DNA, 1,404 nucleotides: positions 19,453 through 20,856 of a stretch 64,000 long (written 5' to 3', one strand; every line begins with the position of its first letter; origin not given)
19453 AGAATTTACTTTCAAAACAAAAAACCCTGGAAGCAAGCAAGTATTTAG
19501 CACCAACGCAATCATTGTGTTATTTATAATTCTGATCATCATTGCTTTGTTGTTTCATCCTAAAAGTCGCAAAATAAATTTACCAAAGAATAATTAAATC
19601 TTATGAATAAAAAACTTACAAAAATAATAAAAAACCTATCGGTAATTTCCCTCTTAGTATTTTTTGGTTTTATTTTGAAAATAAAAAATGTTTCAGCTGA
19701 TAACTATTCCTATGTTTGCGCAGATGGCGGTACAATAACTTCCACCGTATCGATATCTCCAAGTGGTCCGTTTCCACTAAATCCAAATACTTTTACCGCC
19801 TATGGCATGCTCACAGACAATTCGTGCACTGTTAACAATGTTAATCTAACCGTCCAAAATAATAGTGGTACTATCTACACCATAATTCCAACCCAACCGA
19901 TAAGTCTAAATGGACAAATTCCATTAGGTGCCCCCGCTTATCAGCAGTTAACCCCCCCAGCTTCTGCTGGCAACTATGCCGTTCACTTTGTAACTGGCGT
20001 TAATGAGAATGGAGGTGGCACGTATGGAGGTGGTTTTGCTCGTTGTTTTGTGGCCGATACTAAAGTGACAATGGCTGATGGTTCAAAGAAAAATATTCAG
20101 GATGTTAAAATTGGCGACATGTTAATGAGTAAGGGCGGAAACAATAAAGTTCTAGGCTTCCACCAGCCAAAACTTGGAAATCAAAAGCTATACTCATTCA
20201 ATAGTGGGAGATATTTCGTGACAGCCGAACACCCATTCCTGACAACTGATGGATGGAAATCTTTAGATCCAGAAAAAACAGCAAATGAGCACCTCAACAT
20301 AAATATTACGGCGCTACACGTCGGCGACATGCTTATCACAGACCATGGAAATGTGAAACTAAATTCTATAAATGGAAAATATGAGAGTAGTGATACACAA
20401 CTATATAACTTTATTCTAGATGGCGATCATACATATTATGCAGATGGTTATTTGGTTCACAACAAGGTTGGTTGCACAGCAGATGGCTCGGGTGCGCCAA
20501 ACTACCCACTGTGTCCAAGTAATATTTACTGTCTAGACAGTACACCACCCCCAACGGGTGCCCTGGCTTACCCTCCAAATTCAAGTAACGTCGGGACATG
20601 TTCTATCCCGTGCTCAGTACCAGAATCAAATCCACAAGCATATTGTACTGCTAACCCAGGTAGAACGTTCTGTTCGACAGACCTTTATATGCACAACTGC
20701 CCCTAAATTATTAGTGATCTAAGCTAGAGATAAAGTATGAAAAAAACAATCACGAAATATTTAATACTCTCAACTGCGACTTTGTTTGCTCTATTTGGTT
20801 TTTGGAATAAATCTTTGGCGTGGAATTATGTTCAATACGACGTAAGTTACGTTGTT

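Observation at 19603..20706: Secreted protein carrying a bacterial intein-like (Hint) domain ending in His-Asn without a downstream nucleophile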

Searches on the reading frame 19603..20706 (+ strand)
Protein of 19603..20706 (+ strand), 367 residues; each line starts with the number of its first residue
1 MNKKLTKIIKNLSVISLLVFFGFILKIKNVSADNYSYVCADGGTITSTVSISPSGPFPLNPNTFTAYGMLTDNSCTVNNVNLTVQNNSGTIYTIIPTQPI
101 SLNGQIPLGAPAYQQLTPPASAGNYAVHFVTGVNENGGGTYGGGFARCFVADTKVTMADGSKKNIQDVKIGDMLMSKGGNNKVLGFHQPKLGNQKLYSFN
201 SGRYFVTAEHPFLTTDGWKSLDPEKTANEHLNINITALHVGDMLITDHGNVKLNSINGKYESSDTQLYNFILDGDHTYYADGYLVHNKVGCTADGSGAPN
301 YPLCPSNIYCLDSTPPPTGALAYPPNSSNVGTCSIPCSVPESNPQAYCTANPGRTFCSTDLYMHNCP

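Call 3: search_protein_families(library=pfam, proteins=[window:19603-20706:+], max_evalue=1)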
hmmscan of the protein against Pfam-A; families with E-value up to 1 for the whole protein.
window:19603-20706:+ (367 aa): 5 families
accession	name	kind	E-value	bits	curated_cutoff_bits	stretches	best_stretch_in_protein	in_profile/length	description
PF05203.21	Hom_end_hint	-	9.2e-09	36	32.1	1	148-186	1-40/228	Hom_end-associated Hint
PF14623.11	Vint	-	2.2e-07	31.3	27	1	148-227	2-77/166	Hint-domain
PF08517.17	AXH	-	2.2e-06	28.6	33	1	206-246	73-113/116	Ataxin-1 and HBP1 module (AXH)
PF07591.16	PT-HINT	-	0.00037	21.2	27.7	1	233-286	76-135/137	Pretoxin HINT domain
PF01079.26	Hint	-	0.0013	18.8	29.7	1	147-183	12-48/213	Hint module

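Call 4: search_protein_families(library=ncbifam, proteins=[window:19603-20706:+], max_evalue=1)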
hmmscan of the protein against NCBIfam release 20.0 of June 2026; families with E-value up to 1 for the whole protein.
window:19603-20706:+ (367 aa): 4 families
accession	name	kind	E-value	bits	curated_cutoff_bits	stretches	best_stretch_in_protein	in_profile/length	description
NF038136.1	rSAM_Rv_intein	exception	6.3e-06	25.3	700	1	147-237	75-176/574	intein-containing Rv2578c family radical SAM protein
NF005852.0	PRK07773.1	equivalog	0.002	16.5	780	1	148-231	398-490/886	replicative DNA helicase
TIGR01445.1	intein_Nterm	domain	0.093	13.7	24.5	0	148-177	1-25/83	intein N-terminal splicing region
NF011418.0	PRK14845.1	equivalog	0.14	9.8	756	1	205-223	105-123/1049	translation initiation factor IF-2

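Call 5: search_solved_structures(query=window:19603-20706:+, max_evalue=1, show_alignments=3)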
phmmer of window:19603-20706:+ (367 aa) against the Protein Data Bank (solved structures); distinct sequences matched with E-value up to 1: 23.
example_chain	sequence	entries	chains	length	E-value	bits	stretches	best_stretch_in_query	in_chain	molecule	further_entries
6y75_A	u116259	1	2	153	3e-05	26.4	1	148-287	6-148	NAD(P)(+)--arginine ADP-ribosyltransferase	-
6tmm_AAA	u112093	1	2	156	3.2e-05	26.4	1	148-287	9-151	NAD(P)(+)--arginine ADP-ribosyltransferase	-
6tmm_BBB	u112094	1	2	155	3.3e-05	26.3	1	148-286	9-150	NAD(P)(+)--arginine ADP-ribosyltransferase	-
6y75_B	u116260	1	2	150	3.4e-05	26.3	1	148-286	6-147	NAD(P)(+)--arginine ADP-ribosyltransferase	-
1mi8_A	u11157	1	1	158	0.0013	21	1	205-287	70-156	DnaB intein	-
6qaz_A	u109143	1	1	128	0.002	20.4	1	153-287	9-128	cyanophage-like gp41-1 intein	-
6riz_A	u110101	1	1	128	0.017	17.4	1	153-287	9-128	gp41-1 intein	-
4o1r_A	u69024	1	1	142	0.03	16.6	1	204-287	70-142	Replicative DNA helicase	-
1gpp_A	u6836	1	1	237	0.034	16.4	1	146-197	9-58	ENDONUCLEASE PI-SCEI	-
2lwy_A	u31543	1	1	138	0.043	16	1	236-287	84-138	BACTERIAL INTEIN-LIKE DOMAIN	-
8w20_A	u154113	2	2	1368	0.1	14.8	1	144-281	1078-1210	Intein C-terminal splicing domain-containing protein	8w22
6frh_A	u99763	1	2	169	0.11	14.7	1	202-233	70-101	Replicative DNA helicase,Replicative DNA helicase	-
6frg_A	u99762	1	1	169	0.11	14.7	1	202-233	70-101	Replicative DNA helicase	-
6owu_A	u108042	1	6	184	0.11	14.7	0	148-197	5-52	PRP8 protein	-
6mwy_A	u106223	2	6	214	0.13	14.5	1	144-198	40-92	Pre-mRNA-processing-splicing factor 8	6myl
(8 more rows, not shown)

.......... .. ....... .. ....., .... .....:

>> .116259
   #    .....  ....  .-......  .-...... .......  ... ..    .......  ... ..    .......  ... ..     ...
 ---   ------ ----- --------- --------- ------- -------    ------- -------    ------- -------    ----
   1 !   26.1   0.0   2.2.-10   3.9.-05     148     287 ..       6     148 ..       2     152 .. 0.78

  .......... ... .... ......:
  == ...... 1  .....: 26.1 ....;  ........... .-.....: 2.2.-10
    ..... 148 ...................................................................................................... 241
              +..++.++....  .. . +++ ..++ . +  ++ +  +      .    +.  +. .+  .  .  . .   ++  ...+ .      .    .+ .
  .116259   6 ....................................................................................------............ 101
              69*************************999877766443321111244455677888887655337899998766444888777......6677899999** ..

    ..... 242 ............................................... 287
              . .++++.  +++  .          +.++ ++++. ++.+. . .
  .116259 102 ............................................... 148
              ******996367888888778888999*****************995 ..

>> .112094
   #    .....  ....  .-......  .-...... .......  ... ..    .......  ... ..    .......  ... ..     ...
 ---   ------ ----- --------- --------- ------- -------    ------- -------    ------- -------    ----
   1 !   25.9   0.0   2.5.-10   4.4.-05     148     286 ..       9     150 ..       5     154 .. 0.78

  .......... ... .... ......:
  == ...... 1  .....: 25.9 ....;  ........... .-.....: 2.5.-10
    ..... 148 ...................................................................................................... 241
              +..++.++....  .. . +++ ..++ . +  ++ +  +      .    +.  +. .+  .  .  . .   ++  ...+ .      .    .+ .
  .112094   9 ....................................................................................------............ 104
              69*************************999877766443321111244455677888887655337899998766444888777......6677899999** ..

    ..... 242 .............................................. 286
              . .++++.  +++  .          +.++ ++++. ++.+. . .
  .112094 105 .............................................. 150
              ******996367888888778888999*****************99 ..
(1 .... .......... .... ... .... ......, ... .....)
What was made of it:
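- Checked: PDB phmmer hits BIL and intein chains (call 5).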

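Call 6: find_homologous_proteins(query=window:19603-20706:+, max_evalue=0.001)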
Query window:19603-20706:+ (367 aa): 170 proteins with E <= 0.001 among 1438 candidates; the best 120 are listed.
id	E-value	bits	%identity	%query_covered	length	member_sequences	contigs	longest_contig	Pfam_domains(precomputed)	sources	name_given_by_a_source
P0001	2.2e-250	848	100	100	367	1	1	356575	PF14623.12,PF05203.22,PF08517.18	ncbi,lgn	-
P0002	3.2e-134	466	72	61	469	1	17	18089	PF14623.12,PF05203.22,PF08517.18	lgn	-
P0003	3.2e-112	393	67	62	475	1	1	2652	PF14623.12,PF08517.18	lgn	-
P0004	5.3e-112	393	71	63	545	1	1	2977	PF14623.12,PF05203.22,PF08517.18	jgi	jgi:hypothetical protein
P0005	1.4e-98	348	61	40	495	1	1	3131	PF07591.16,PF14623.12,PF05203.22,PF01079.26,PF08517.18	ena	-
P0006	2.0e-81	292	48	38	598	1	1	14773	PF14623.12,PF05203.22,PF07811.18,PF01079.26,PF13403.12,PF08517.18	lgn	-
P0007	3.3e-78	281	48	38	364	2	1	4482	PF07591.16,PF14623.12,PF05203.22,PF01079.26,PF13403.12,PF08517.18,PF14890.12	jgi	-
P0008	2.1e-73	266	55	59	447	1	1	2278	-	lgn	-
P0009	2.0e-72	262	61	39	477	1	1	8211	PF14623.12,PF08517.18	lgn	-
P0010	5.4e-71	258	62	39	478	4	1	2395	PF14623.12,PF08517.18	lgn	-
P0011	2.1e-67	246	56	57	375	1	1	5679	PF14623.12,PF08517.18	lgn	-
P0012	2.1e-67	246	56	57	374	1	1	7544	PF14623.12,PF08517.18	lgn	-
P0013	2.6e-67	246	50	41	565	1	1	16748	PF07591.16,PF14623.12,PF05203.22,PF01079.26,PF13403.12,PF08517.18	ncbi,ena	-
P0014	7.7e-66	241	50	41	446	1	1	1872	PF14623.12,PF05203.22,PF01079.26,PF08517.18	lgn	-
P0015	7.1e-65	238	50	38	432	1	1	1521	PF05203.22,PF08517.18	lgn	-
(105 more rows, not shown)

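Call 26: predict_structure(alignment_id=A1)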
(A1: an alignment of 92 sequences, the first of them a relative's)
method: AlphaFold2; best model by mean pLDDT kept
length: 367 residues; sequences in the alignment: 92
mean_pLDDT: 76.3   pTM: 0.53
mean pLDDT of the five models: 76.3, 74.2, 74.0, 72.9, 71.3
residues with pLDDT >= 90: 109; 70-90: 136; 50-70: 94; < 50: 28
segments of 3 or more residues with pLDDT < 50: 25-29, 133-144, 315-319
pLDDT, mean of each block of 10 residues (from residue 1): 58 74 52 70 79 65 73 73 68 65 53 70 58 40 58 97 95 92 83 94 96 97 84 90 97 98 93 90 88 69 73 56 75 74 82 71 69
secondary structure, 60 per line:
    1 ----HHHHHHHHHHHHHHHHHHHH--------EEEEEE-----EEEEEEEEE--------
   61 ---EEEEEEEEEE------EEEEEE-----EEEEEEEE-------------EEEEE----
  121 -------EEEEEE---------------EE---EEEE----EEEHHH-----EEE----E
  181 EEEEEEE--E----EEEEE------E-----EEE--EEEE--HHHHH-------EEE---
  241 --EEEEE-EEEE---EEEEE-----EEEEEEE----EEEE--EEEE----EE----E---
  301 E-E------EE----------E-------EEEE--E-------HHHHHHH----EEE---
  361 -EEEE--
elements in order: H5-24 E33-38 E44-52 E64-73 E80-85 E91-98 E112-116 E128-133 E154-157 E162-164 E173-175 E180-187 E195-199 E212-214 E217-220 H223-227 E235-237 E243-247 E249-252 E256-260 E266-272 E277-280 E283-286 E330-333 H344-350 E355-357 E362-365
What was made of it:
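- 19699..20001 (+): N-terminal domain, aa 33-133, predicted all-beta sandwich with 2 Cys. This is the variable 'cargo' upstream of the Hint domain. AF2 strands, pLDDT about 65-79 (call 26).
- On HINT superfamily: AF2 pLDDT >90 over aa 148-287 (call 26).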

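Call 28: fold_search(model_id=the predicted structure, library=pdb)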
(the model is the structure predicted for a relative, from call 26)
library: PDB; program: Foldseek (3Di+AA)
matches with E <= 10: 306; with E <= 0.001: 23
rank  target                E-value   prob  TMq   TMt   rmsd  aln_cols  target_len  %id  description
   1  6tmm_BBB              2.2e-09  1.00  0.34  0.76   2.6       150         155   23  BIL2 domain from T.thermophila BUBL1 locus (C1A-N143A) (released 2020-12-16)
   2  6y75_B                2.5e-09  1.00  0.33  0.77   2.8       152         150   24  BIL2 domain from T.thermophila BUBL1 locus (C1A-N143A) (released 2021-02-03)
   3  6y75_A                3.0e-09  1.00  0.34  0.78   2.5       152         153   24  BIL2 domain from T.thermophila BUBL1 locus (C1A-N143A) (released 2021-02-03)
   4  6tmm_AAA              6.1e-09  1.00  0.34  0.76   2.6       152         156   24  BIL2 domain from T.thermophila BUBL1 locus (C1A-N143A) (released 2020-12-16)
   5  6qaz                  1.6e-07  1.00  0.30  0.79   2.8       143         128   23  Crystal structure of gp41-1 intein (released 2019-11-13)
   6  6riz                  1.7e-07  1.00  0.31  0.81   2.7       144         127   23  Crystal structure of gp41-1 intein (C1A, F65W, D107C) (released 2020-04-29)
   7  2lwy_MODEL_1_A        7.4e-07  1.00  0.31  0.77   2.6       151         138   23  Solution Structure of Bacterial Intein-Like domain from Clostridium thermocellum (released 2013-05-08)
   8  6mwy_A                2.7e-06  1.00  0.28  0.68   5.4       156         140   19  The Prp8 intein of Cryptococcus gattii (released 2019-11-06)
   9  6mx6_A                5.1e-06  1.00  0.28  0.64   4.9       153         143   20  The Prp8 intein of Cryptococcus neoformans (released 2019-10-23)
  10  1mi8                  5.4e-06  1.00  0.29  0.67   3.5       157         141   19  2.0 Angstrom crystal structure of a DnaB intein from Synechocystis sp. PCC 6803 (released 2003-08-19)
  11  3igd                  1.2e-05  1.00  0.26  0.61   4.6       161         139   17  Crystal structure of Mtu recA intein, splicing domain (released 2009-10-06)
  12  6rpq                  1.5e-05  1.00  0.29  0.41  11.7       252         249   15  Crystal structure of PhoCDC21-1 intein (released 2019-08-14)
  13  4o1r                  2.2e-05  1.00  0.30  0.69   3.5       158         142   20  Crystal structure of NpuDnaB intein (released 2014-03-19)
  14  6frh_A                3.4e-05  1.00  0.28  0.59   3.8       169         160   17  Crystal structure of Ssp DnaB Mini-Intein variant M86 (released 2019-01-30)
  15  6frh_B                4.4e-05  1.00  0.27  0.60   4.7       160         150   19  Crystal structure of Ssp DnaB Mini-Intein variant M86 (released 2019-01-30)
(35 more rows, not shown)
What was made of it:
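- On HINT superfamily: Foldseek E 2e-9 to 1e-6 and TM 0.76-0.81 to BIL2, gp41-1 and CthBIL (call 28).
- Closest known: Class 1 mini-inteins. Same: HINT fold, Cys1, block B His and terminal His-Asn (calls 5, 28).
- Checked: The AF2 model has pLDDT >90 over aa 148-287 with Foldseek E 2e-9 and TM 0.76-0.81 to BIL2, gp41-1 and CthBIL (calls 26, 28).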

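Call 29: search_protein_families(library=pfam, alignment_id=A1, max_evalue=0.001)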
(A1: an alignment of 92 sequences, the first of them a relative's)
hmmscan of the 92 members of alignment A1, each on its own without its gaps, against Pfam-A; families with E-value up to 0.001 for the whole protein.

A. member 1, P0001 (367 aa): 4 families
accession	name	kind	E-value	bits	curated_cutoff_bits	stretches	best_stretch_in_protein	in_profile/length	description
PF05203.21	Hom_end_hint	-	9.2e-09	36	32.1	1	148-186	1-40/228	Hom_end-associated Hint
PF14623.11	Vint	-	2.2e-07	31.3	27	1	148-227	2-77/166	Hint-domain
PF08517.17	AXH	-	2.2e-06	28.6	33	1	206-246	73-113/116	Ataxin-1 and HBP1 module (AXH)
PF07591.16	PT-HINT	-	0.00037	21.2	27.7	0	233-286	76-135/137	Pretoxin HINT domain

B. families by the number of members that match (of 92 scanned): 9 families
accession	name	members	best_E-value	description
PF05203.21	Hom_end_hint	83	1.9e-11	Hom_end-associated Hint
PF14623.11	Vint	82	2.7e-10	Hint-domain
PF08517.17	AXH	80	8.9e-10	Ataxin-1 and HBP1 module (AXH)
PF07591.16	PT-HINT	37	4.7e-06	Pretoxin HINT domain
PF01079.26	Hint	16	9.4e-07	Hint module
PF13403.11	Hint_2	3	7.2e-08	Hint domain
PF13884.11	Peptidase_S74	2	7.7e-12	Chaperone of endosialidase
PF14890.11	Intein_splicing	1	0.0003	Intein splicing domain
PF19030.6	TSP1_ADAMTS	1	0.00082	Thrombospondin type 1 domain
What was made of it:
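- On Polymorphic toxin with pretoxin Hint: No toxin family was found in the tails of 92 members (call 29).
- Weak PT-HINT match at E 3.7e-4 (call 3), with 37 of 92 homologues matching PT-HINT at E<=1e-3 (call 29).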

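Call 43: search_protein_representatives(alignment_id=A1)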
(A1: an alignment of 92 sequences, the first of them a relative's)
Query: 92 sequences, 450 profile positions. Proteins with E-value up to 0.001 (for the whole library): 14514; up to 1e-10: 4261; up to 1e-30: 1208. The best 150 are listed.
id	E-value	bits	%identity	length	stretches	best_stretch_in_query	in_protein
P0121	0.0e+00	1227.4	-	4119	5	187-334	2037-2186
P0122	0.0e+00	1090.2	-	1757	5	188-334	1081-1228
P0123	1.6e-232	789.1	-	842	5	190-333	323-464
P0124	1.8e-173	594.5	-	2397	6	188-333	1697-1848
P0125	1.4e-157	542.1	-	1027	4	191-332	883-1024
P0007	2.1e-140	485.5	-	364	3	191-333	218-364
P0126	3.2e-140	484.9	-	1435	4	181-333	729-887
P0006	4.3e-140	484.4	-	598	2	172-340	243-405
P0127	1.6e-134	466.1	-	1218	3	192-333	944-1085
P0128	1.7e-133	462.7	-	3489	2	191-339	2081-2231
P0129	2.7e-132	458.7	-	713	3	89-335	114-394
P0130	3.0e-131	455.3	-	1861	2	191-335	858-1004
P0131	3.6e-129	448.4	-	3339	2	191-336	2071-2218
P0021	6.5e-129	447.6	-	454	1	4-392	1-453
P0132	1.5e-126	439.8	-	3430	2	190-334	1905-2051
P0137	5.3e-116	405.0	-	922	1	107-400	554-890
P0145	7.4e-107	374.9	-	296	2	190-334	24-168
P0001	3.7e-105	369.3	-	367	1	125-389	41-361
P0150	2.4e-104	366.6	-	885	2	107-377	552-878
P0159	1.7e-99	350.6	-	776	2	168-389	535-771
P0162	4.2e-95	336.2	-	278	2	192-334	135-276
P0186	4.3e-79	283.4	-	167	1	183-340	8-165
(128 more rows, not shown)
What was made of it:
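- Checked: A profile search found 1,208 cluster representatives at E<=1e-30 (call 43).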

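Call 60: find_encoding_contigs(protein=P0001, flank=3000, max_places=3)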
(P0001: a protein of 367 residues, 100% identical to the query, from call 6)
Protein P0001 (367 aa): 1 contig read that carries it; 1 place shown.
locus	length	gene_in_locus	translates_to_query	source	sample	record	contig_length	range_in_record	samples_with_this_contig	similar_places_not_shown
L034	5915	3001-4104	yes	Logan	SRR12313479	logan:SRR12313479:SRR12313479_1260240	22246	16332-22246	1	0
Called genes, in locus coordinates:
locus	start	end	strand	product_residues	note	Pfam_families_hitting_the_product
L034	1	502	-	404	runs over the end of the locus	PF08529:NusA_N, PF13184:KH_NusA_1st, PF26594:KH_NusA_2nd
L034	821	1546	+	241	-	-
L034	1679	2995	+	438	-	-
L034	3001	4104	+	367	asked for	PF05203:Hom_end_hint, PF08517:AXH (faint), PF14623:Vint (weak)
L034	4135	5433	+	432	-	PF22352:K319L-like_PKD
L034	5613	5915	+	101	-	?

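Call 83: list_cluster_members(proteins=[P0121, P0122, P0123, P0124, P0125, P0126, P0129, P0145, P0162, P0186])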
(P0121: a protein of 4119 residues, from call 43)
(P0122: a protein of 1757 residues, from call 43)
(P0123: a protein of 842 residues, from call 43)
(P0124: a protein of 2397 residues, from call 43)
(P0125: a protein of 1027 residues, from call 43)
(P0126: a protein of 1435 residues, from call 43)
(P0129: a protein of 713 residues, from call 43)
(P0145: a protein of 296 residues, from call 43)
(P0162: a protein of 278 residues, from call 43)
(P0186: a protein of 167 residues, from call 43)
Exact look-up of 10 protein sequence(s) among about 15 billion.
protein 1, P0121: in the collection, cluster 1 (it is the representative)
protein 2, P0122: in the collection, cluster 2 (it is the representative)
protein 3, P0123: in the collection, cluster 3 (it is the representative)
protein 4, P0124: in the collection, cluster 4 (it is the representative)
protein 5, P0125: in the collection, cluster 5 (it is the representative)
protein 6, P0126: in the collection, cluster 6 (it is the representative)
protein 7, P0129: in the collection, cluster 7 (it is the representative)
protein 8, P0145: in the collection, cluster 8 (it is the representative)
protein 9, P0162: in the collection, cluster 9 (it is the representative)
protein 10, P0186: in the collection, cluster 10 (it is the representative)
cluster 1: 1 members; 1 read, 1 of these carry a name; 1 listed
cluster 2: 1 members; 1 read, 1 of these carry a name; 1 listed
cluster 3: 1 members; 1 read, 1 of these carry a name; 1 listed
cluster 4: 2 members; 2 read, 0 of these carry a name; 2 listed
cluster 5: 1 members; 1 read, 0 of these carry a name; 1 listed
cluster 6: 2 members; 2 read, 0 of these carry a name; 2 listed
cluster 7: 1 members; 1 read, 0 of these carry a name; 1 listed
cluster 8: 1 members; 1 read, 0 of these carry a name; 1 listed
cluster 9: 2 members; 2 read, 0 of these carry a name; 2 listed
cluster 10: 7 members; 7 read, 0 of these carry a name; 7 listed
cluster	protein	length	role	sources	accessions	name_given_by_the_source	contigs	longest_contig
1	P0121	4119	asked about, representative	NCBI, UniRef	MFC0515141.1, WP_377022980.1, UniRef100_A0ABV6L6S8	Hint domain-containing homing endonuclease [Mucilaginibacter angelicae] | Hint domain-containing homing endonuclease n=1 Tax=Mucilaginibacter angelicae ...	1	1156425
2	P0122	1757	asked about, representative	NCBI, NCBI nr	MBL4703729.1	MAG: hypothetical protein JKY54_04360, partial [Flavobacteriales bacterium] | hypothetical protein [Flavobacteriales bacterium]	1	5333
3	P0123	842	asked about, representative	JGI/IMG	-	hypothetical protein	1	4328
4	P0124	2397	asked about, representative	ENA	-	-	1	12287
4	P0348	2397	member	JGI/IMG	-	-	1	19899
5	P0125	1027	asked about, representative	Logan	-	-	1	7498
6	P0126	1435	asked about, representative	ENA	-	-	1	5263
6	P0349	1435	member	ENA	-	-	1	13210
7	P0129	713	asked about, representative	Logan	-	-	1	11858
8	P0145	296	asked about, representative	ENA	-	-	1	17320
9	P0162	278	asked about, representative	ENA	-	-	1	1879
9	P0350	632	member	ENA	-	-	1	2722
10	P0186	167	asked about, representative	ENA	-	-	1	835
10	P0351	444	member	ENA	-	-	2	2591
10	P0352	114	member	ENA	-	-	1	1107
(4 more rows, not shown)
